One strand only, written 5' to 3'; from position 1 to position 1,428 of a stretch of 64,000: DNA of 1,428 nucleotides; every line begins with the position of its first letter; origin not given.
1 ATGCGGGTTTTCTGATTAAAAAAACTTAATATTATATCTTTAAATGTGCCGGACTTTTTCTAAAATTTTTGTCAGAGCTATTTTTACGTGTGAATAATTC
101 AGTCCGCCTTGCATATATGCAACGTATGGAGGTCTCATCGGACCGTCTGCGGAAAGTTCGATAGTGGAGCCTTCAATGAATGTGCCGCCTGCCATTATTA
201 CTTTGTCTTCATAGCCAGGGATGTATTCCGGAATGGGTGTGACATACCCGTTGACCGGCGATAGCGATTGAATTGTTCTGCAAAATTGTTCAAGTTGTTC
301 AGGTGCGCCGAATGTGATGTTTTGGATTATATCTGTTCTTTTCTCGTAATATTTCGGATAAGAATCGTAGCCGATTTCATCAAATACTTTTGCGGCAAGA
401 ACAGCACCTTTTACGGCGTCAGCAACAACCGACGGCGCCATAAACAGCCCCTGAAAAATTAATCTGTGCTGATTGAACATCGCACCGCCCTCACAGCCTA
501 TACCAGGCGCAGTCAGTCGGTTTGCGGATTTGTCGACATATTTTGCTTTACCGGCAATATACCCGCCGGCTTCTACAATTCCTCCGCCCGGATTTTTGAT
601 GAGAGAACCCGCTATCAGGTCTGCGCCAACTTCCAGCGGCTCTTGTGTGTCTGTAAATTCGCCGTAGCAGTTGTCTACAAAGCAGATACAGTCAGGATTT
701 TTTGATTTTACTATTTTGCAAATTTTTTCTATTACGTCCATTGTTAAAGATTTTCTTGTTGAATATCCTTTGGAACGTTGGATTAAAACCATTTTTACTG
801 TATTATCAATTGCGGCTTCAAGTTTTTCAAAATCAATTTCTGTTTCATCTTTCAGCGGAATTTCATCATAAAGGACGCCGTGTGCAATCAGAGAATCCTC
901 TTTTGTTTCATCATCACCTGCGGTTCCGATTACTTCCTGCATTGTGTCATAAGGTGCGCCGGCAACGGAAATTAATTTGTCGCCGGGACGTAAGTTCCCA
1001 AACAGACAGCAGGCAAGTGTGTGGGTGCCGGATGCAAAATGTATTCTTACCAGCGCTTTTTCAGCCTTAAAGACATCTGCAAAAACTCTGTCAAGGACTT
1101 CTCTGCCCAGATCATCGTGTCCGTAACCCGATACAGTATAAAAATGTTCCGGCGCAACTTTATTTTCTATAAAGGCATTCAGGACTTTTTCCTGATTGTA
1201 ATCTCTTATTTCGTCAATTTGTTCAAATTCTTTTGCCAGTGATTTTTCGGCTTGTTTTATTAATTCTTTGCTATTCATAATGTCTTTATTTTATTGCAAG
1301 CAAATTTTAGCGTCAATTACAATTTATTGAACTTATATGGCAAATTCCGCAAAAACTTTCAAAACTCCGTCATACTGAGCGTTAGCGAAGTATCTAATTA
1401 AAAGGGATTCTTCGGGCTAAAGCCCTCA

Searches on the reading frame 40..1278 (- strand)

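Call 70: search_protein_families(library=pfam, proteins=[window:40-1278:-], max_evalue=0.00001)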
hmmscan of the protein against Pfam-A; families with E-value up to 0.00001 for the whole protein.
window:40-1278:- (412 aa): 2 families
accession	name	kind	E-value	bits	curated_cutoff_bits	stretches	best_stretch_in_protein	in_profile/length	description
PF06838.17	Met_gamma_lyase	-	8.6e-185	614.5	24.2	1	4-409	2-404/405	Methionine gamma-lyase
PF01053.26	Cys_Met_Meta_PP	-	1.6e-08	34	27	1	27-255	28-225/381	Cys/Met metabolism PLP-dependent enzyme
